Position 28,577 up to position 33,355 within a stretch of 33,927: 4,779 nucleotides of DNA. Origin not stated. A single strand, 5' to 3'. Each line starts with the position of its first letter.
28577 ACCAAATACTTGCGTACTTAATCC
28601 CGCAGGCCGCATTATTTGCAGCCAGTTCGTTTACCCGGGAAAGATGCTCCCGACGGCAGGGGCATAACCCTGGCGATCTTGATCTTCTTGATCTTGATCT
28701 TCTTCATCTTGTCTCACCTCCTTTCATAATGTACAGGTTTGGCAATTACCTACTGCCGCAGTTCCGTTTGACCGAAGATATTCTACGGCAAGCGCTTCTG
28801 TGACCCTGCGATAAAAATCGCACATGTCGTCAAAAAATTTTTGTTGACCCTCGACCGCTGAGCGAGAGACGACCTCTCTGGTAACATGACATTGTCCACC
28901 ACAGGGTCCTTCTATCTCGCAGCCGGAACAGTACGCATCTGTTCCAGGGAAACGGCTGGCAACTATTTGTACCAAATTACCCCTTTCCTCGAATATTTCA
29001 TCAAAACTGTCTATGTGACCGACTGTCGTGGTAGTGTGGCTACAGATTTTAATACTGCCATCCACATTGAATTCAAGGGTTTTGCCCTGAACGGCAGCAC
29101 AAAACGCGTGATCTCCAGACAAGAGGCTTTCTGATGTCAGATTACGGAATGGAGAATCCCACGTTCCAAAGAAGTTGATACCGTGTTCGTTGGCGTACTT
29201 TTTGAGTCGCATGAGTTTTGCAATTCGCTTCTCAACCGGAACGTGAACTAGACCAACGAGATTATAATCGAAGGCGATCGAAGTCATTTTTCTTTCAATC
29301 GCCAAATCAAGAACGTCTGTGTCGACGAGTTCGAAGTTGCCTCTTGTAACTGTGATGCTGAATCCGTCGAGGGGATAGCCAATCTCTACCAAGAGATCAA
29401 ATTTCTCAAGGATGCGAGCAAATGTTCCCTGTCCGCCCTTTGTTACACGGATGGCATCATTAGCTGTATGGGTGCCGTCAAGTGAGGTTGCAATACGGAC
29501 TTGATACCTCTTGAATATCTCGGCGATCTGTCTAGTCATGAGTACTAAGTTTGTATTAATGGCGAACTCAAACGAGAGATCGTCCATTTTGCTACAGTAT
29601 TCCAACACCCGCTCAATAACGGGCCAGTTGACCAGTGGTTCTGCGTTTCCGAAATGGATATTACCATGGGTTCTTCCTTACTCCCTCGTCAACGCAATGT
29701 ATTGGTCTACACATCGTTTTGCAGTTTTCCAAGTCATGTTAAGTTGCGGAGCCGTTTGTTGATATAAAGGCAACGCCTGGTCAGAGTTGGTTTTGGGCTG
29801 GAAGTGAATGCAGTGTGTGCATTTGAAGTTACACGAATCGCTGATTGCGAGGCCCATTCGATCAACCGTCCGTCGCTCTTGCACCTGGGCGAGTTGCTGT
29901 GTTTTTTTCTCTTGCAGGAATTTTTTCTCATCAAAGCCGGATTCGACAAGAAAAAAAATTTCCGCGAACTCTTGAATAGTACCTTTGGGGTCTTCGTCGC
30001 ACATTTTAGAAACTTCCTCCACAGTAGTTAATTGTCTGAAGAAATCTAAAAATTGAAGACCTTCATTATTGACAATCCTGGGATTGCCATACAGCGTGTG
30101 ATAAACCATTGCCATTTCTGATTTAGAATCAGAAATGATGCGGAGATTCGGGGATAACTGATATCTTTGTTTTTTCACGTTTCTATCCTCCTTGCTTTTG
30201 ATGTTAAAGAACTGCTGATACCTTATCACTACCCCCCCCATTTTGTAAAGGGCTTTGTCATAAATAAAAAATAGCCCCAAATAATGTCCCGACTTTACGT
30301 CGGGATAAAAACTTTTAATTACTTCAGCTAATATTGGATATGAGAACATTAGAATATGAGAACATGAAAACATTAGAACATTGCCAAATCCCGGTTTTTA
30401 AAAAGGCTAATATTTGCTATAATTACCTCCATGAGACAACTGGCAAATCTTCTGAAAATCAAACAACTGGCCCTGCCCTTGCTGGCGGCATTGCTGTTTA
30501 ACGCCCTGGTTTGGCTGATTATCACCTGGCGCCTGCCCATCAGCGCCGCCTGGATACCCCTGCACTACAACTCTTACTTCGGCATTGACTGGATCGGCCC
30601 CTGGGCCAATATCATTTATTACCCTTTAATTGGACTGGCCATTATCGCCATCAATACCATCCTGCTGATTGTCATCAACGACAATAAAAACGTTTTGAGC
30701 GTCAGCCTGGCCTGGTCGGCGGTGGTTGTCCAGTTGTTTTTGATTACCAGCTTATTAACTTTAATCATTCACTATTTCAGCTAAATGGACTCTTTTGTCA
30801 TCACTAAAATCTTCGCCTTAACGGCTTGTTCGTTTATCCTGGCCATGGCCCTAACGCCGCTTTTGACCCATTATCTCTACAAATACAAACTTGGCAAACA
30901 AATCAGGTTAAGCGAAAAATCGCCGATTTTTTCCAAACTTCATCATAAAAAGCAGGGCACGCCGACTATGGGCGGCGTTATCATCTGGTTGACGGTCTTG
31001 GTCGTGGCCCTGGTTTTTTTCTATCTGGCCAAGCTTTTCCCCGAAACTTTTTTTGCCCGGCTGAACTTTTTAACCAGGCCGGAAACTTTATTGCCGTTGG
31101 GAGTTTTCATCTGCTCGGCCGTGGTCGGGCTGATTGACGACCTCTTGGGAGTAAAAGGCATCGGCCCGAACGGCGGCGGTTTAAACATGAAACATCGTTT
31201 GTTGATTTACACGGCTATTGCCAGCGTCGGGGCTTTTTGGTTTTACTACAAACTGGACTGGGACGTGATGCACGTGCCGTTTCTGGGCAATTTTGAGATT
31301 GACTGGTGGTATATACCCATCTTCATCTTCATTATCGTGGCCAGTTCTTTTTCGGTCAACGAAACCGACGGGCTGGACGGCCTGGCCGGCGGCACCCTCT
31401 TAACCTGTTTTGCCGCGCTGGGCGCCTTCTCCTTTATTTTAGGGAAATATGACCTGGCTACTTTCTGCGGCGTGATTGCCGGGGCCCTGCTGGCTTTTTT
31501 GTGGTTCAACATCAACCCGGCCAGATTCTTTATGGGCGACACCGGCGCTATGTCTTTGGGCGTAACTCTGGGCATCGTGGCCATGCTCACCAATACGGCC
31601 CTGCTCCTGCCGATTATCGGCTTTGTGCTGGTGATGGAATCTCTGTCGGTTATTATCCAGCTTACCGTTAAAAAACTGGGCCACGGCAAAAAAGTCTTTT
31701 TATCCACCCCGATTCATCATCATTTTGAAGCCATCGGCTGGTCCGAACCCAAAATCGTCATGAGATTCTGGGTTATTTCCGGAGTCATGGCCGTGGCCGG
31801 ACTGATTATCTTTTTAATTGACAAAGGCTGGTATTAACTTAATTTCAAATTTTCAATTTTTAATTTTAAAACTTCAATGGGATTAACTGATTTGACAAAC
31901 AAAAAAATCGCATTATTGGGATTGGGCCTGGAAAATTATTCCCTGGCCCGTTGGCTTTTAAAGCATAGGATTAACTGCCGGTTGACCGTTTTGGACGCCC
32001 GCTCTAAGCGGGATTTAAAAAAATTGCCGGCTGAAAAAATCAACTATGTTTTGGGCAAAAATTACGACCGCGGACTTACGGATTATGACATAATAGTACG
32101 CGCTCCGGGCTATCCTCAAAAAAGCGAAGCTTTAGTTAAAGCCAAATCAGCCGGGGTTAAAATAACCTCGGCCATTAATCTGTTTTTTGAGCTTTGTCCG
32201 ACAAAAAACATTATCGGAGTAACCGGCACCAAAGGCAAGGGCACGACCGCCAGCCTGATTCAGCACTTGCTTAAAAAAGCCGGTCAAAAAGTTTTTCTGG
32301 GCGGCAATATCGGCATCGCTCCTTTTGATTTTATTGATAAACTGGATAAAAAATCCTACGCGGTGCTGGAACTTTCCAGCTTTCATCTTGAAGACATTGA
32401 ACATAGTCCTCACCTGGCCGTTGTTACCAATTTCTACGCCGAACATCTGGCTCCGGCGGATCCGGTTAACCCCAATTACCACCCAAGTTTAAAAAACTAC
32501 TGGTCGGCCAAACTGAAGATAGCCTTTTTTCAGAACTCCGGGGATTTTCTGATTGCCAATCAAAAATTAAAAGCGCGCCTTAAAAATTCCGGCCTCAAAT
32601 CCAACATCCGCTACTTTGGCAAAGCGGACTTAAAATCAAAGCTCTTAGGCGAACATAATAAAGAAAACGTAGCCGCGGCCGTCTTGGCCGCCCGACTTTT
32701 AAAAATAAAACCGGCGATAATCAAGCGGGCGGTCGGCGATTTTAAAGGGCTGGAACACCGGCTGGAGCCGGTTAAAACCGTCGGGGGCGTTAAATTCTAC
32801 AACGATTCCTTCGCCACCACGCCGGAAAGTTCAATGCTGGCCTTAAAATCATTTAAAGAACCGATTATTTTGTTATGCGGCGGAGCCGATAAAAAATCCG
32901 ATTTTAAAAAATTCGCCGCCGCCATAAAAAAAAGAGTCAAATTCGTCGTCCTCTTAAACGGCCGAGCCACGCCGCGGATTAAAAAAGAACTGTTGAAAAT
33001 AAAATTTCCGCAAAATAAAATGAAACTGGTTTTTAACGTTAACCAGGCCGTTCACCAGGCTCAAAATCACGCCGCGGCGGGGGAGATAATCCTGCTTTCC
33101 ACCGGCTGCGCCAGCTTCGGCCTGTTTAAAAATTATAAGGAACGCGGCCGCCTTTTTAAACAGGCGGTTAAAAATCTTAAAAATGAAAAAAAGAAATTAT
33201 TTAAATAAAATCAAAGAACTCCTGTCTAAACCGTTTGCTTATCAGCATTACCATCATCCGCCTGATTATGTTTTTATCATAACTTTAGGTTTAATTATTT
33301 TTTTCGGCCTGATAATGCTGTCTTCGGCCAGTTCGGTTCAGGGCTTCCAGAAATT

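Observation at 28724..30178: Maturase architecture: RRE-like N-domain + CxxxCxxC radical-SAM core + SPASM domain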

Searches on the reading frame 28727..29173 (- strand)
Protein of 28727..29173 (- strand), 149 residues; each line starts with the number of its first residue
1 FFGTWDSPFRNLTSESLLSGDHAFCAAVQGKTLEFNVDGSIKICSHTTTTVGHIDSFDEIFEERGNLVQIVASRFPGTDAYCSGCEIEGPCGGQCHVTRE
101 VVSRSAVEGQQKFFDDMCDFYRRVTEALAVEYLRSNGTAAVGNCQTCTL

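Call 48: search_protein_families(library=pfam, proteins=[window:28727-29173:-], max_evalue=10)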
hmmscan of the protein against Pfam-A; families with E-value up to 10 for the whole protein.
seq(149 aa): 0 families

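Call 49: search_protein_families(library=ncbifam, proteins=[window:28727-29173:-], max_evalue=10)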
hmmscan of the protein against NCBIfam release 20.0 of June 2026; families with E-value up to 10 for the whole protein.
seq(149 aa): 3 families
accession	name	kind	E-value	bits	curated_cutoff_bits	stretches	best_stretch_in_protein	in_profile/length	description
TIGR04085.1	rSAM_more_4Fe4S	domain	1.4e-07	31.8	27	1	25-105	1-84/93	SPASM domain-containing protein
TIGR04463.1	rSAM_vs_C_rich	equivalog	0.013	14.2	525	1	21-109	318-406/438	TIGR04463 family radical SAM/SPASM RiPP maturase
TIGR03942.1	sulfatase_rSAM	equivalog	0.016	14.3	349.45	1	29-128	254-357/363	anaerobic sulfatase maturase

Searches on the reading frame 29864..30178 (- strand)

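Call 48: search_protein_families(library=pfam, proteins=[window:29864-30178:-], max_evalue=10)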
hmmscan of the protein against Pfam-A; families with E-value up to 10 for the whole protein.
seq(105 aa): 1 family
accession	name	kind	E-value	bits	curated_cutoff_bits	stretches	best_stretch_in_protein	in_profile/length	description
PF05870.17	PA_decarbox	-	0.0073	16.4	24.6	1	24-92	79-148/158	Phenolic acid decarboxylase (PAD)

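Call 49: search_protein_families(library=ncbifam, proteins=[window:29864-30178:-], max_evalue=10)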
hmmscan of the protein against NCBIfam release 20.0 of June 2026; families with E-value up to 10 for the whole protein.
seq(105 aa): 0 families

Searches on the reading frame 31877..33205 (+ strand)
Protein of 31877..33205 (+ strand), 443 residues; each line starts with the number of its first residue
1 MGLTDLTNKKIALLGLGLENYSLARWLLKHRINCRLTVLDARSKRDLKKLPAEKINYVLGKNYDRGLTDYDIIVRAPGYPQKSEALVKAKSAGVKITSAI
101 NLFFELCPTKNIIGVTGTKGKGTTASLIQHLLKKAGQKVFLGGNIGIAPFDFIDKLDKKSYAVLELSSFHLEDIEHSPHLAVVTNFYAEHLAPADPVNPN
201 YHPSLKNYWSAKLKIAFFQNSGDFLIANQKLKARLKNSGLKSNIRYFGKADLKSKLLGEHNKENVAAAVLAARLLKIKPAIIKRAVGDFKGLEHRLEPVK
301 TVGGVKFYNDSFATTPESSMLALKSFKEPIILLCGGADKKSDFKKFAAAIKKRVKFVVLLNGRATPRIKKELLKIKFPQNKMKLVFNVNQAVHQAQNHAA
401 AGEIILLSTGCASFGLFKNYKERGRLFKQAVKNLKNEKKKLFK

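Call 64: search_protein_families(library=pfam, proteins=[window:31877-33205:+], max_evalue=0.001)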
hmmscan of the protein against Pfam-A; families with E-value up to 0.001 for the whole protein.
window:31877-33205:+ (443 aa): 3 families
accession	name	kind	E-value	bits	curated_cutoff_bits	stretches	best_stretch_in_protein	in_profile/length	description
PF08245.18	Mur_ligase_M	-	8.6e-19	68.7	24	1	115-240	1-140/200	Mur ligase middle domain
PF02875.26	Mur_ligase_C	-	6.5e-14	53.3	28.4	1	294-408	1-124/127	Mur ligase, glutamate ligase domain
PF21799.2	MurD-like_N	-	4.1e-11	43.5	27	1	9-97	1-87/88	Mur ligase MurD-like, N-terminal domain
